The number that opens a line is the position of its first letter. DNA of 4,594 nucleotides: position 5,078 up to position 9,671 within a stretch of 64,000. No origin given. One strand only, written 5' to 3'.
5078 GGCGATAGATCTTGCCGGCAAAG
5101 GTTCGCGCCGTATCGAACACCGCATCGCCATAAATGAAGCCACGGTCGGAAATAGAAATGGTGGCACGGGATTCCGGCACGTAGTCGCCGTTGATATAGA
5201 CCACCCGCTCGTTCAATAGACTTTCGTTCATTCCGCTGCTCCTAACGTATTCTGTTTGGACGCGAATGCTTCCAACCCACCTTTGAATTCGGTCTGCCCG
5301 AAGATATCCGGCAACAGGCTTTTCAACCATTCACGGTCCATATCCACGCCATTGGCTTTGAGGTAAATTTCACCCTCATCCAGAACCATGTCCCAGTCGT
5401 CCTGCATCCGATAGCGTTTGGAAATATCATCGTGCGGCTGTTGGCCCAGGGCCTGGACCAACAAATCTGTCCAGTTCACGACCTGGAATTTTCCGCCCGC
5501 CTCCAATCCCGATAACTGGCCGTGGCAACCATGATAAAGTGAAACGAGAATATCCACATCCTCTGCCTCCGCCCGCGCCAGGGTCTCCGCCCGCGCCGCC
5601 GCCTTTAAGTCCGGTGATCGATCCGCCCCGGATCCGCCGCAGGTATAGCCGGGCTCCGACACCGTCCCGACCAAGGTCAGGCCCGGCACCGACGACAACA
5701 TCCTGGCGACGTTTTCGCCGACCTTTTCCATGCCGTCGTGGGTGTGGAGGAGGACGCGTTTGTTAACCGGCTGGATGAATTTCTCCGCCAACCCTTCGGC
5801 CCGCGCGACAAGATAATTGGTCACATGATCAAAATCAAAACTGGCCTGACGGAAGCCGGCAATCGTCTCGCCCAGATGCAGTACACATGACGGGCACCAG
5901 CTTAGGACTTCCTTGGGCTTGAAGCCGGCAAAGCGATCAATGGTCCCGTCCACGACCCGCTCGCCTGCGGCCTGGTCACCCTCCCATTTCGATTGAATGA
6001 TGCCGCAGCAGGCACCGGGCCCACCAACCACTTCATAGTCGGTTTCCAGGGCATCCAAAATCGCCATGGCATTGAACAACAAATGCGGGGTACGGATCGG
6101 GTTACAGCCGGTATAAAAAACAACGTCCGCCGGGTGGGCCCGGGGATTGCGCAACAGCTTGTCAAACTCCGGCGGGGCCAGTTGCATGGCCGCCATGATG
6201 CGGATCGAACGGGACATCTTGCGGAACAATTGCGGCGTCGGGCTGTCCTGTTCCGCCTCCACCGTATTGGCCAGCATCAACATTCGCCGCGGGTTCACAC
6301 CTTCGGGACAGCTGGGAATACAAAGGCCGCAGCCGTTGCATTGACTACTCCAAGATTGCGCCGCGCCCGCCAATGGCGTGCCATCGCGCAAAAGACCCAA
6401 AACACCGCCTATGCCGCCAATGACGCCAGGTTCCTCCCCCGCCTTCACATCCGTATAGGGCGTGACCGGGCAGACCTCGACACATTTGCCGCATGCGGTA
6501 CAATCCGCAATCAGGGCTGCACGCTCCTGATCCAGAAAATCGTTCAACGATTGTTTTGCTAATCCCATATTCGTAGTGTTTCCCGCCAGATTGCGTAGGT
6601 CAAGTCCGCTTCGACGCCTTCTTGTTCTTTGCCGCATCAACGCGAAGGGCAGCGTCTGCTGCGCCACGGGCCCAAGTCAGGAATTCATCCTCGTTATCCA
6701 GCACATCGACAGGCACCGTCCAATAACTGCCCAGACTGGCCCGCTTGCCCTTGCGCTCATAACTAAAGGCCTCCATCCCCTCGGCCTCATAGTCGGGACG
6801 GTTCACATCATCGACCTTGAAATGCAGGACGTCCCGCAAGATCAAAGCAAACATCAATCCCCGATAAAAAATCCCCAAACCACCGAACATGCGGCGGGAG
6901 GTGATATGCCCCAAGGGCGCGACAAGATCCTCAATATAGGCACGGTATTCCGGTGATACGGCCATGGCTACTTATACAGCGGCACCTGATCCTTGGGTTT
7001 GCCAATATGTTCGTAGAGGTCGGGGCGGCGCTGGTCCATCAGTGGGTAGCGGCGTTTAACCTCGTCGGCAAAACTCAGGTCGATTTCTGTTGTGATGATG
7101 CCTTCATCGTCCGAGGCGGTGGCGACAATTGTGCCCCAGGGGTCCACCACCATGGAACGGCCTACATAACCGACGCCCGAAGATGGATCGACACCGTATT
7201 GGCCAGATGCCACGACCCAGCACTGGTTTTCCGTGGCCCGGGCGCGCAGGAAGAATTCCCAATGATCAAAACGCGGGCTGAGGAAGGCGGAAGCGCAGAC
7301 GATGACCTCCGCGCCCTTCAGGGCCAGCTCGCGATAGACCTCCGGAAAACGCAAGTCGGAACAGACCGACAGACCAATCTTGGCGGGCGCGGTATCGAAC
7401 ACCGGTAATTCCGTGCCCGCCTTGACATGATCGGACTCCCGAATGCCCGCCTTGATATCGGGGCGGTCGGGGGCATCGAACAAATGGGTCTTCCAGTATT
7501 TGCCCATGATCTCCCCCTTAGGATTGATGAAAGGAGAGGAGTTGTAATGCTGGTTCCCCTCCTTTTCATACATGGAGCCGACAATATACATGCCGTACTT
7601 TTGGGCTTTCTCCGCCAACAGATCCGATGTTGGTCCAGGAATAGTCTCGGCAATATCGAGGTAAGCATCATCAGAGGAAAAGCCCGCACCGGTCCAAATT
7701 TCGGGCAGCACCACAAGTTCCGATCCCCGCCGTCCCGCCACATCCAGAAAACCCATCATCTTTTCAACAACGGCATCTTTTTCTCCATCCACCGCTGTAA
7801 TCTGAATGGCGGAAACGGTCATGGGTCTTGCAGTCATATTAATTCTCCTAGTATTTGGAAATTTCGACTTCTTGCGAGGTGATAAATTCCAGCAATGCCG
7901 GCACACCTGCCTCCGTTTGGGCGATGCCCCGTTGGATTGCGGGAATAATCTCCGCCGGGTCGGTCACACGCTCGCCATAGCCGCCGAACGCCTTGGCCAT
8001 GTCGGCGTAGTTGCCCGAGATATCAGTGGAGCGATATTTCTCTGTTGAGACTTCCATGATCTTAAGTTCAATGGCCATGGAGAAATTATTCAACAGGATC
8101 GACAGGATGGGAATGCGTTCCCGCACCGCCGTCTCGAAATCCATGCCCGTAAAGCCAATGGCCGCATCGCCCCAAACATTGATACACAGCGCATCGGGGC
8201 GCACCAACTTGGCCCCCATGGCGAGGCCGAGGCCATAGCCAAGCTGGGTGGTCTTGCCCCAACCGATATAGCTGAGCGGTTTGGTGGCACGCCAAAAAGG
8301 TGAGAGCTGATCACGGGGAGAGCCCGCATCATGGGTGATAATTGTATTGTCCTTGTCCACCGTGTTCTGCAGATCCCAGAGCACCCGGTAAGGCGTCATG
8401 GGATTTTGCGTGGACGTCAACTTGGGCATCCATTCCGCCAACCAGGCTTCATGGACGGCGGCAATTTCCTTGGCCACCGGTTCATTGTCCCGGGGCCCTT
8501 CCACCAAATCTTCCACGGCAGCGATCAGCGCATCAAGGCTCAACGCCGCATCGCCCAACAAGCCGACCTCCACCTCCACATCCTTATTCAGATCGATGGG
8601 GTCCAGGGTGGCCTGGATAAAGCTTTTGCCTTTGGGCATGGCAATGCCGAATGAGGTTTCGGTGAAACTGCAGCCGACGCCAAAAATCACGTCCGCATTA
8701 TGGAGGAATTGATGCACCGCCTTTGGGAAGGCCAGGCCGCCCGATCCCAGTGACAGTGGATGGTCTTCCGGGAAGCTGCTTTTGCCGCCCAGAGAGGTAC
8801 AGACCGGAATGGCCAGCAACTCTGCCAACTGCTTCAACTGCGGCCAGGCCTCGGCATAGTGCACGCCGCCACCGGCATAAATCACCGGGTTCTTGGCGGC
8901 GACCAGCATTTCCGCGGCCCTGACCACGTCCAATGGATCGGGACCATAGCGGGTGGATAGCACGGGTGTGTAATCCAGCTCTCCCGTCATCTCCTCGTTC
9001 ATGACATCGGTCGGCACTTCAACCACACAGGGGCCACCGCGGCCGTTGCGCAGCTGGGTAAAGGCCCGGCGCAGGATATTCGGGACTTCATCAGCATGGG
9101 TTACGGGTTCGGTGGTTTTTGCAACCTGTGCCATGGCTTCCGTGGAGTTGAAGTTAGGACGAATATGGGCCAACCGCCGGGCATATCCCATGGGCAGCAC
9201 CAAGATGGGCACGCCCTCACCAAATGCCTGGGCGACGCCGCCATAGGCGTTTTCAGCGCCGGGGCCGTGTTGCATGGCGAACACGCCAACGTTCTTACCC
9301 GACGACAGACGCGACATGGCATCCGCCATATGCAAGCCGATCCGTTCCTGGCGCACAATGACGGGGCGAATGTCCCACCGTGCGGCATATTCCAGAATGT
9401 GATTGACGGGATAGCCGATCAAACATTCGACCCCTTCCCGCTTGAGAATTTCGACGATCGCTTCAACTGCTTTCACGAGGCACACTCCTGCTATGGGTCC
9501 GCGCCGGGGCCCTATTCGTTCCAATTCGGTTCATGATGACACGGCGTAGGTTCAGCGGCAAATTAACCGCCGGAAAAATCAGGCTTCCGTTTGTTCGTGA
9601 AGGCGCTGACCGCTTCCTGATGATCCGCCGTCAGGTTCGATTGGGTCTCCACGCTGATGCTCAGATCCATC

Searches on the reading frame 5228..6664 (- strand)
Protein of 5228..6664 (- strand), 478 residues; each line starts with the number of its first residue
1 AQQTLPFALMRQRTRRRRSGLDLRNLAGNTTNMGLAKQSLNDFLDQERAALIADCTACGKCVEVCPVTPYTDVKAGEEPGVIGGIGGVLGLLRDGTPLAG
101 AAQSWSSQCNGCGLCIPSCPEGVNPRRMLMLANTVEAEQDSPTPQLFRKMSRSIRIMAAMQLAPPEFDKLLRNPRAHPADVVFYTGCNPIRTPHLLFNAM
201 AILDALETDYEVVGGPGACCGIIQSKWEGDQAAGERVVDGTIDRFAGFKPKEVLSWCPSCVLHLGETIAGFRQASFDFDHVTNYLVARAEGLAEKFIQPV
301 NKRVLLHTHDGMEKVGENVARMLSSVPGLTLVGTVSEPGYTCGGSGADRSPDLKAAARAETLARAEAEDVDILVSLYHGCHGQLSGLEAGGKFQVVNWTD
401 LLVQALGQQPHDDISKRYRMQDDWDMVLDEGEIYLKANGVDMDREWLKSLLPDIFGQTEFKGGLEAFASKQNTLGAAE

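Call 55: search_protein_families(library=ncbifam, proteins=[window:5228-6664:-], max_evalue=0.001)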
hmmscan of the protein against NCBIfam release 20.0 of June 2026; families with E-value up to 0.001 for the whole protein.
window:5228-6664:- (478 aa): 22 families
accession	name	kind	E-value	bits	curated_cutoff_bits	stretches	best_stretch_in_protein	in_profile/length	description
NF045670.1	quin_L_LdhH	equivalog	3.6e-15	55.3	800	2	44-144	295-392/706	L-lactate dehydrogenase (quinone) large subunit LdhH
NF008369.0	PRK11168.1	equivalog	3.1e-11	42.8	278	1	177-337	165-332/401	anaerobic glycerol-3-phosphate dehydrogenase subunit C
NF008434.0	PRK11274.1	equivalog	6.4e-11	41.8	333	1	41-143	11-110/409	glycolate oxidase subunit GlcF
NF045663.1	diclust_near_Sec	equivalog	2.1e-10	39.3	530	1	107-275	353-514/759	pyridine nucleotide-disulfide oxidoreductase/dicluster-binding protein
NF004898.0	PRK06259.1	equivalog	6.8e-10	38.2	385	1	107-404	186-486/488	fumarate reductase (CoM/CoB) subunit TfrB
NF007204.0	PRK09625.1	equivalog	1.5e-06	28.3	125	0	107-139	89-119/133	pyruvate flavodoxin oxidoreductase subunit delta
NF005506.0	PRK07118.1-5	equivalog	6.4e-06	25.8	388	0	53-67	245-259/279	Fe-S cluster domain-containing protein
TIGR03379.1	glycerol3P_GlpC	equivalog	7.7e-06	24.9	279.9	0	177-383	160-376/397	anaerobic glycerol-3-phosphate dehydrogenase subunit GlpC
NF007012.0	PRK09476.1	equivalog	2.4e-05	23.6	269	0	97-138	49-85/254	ferredoxin-type protein NapG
NF038196.1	ferrodoxin_EFR1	subfamily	4.9e-05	23.5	75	0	31-68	161-199/242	EFR1 family ferrodoxin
NF005745.0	PRK07569.1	equivalog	5.4e-05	22.7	333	0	53-67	190-204/238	bidirectional hydrogenase complex protein HoxU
TIGR00402.1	napF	equivalog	9.2e-05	22.4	102.2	0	53-66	35-80/149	ferredoxin-type protein NapF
TIGR01945.1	rnfC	subfamily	0.00011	20.9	245.95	0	53-67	363-377/435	RnfABCDGE type electron transport complex subunit C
NF010368.0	PRK13795.1-3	equivalog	0.00012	20.5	588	0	45-71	607-633/635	hypothetical protein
NF007013.0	PRK09477.1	equivalog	0.00032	19.9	234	0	49-66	253-270/286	quinol dehydrogenase ferredoxin subunit NapH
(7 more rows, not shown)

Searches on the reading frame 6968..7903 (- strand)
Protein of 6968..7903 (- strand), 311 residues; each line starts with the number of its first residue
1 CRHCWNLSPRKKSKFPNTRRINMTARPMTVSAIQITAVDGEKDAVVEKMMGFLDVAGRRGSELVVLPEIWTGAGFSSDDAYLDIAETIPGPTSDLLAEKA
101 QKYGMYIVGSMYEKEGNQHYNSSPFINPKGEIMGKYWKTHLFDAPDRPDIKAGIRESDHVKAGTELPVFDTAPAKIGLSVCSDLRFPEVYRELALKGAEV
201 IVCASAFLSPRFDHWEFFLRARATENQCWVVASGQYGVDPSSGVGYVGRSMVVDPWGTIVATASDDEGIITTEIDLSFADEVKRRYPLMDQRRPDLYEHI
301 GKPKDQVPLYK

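Call 55: search_protein_families(library=ncbifam, proteins=[window:6968-7903:-], max_evalue=0.001)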
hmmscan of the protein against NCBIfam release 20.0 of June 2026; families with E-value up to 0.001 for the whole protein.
window:6968-7903:- (311 aa): 10 families
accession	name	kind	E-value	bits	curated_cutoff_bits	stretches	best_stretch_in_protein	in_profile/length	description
NF033621.1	de_GSH_amidase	exception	1.1e-40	139.7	355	1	36-293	7-254/260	deaminated glutathione amidase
NF043013.1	DeGluthAmidYersProt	equivalog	5.2e-38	130.8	500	1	63-293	37-269/278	deaminated glutathione amidase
TIGR03381.1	agmatine_aguB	equivalog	5.9e-38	130.8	410.25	1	29-300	2-279/279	N-carbamoylputrescine amidase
NF040852.1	nitrile_Arch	equivalog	1.8e-32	112.5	500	1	30-297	3-260/262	nitrilase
NF007757.0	PRK10438.1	equivalog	5.2e-23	81.6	249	1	59-289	33-247/256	amidohydrolase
NF009803.0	PRK13287.1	equivalog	5e-22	78.1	406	1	44-287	34-270/333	formamidase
NF009802.0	PRK13286.1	equivalog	3.5e-19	68.9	427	1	56-277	47-261/345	aliphatic amidase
NF010588.0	PRK13981.1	equivalog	1.6e-14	53.2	479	1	28-273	5-243/546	NAD+ synthase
TIGR04048.1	nitrile_sll0784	equivalog_domain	1.1e-09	37.7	502.6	1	28-284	3-277/301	Nit6803 family nitrilase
TIGR00546.1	lnt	equivalog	3.2e-09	36.5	132.9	1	57-237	195-384/395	apolipoprotein N-acyltransferase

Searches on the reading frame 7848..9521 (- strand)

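Call 55: search_protein_families(library=ncbifam, proteins=[window:7848-9521:-], max_evalue=0.001)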
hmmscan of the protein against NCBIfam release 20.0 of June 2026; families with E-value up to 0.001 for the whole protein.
window:7848-9521:- (557 aa): 50 families (the best 25 are shown)
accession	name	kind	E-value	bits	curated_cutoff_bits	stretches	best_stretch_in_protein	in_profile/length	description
NF004807.0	PRK06154.1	equivalog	2.6e-266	884.7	607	1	16-556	20-562/565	thiamine pyrophosphate-requiring protein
TIGR00118.1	acolac_lg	equivalog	2.8e-80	270.4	538.35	1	17-549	2-535/557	biosynthetic-type acetolactate synthase large subunit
NF004919.0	PRK06276.1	equivalog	2.1e-77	260.8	866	1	17-548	2-538/582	acetolactate synthase large subunit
NF004710.0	PRK06048.1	equivalog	3.2e-76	257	976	1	16-554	8-543/561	acetolactate synthase large subunit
NF004772.0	PRK06112.1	subfamily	1.3e-67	228.5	673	1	18-550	16-561/578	acetolactate synthase catalytic subunit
NF005713.0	PRK07525.1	subfamily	1.4e-67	228.4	620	1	18-552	8-566/592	sulfoacetaldehyde acetyltransferase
NF005039.0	PRK06456.1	equivalog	4.2e-67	226.9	868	1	20-535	6-534/572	acetolactate synthase large subunit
NF005712.0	PRK07524.1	subfamily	1e-63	215.6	500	1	18-537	5-521/536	5-guanidino-2-oxopentanoate decarboxylase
TIGR03457.1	sulphoacet_xsc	equivalog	1.9e-63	214.7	676.4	1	19-552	5-560/579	sulfoacetaldehyde acetyltransferase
NF006187.0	PRK08322.1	equivalog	3.8e-63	213.8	509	1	17-537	3-520/548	acetolactate synthase large subunit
NF005058.0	PRK06466.1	equivalog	9.5e-63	212.5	951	1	16-536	4-537/574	acetolactate synthase 3 large subunit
NF006052.0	PRK08199.1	subfamily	1.6e-62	211.6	539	1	18-551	10-540/559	thiamine pyrophosphate protein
NF004516.0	PRK05858.1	equivalog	2.5e-62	211.2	587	1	18-552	13-539/548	acetolactate synthase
NF006525.0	PRK08979.1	equivalog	2.5e-62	211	1084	1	19-535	7-534/572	acetolactate synthase 3 large subunit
NF008431.0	PRK11269.1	equivalog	4.8e-62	210.3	791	1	16-555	4-562/591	glyoxylate carboligase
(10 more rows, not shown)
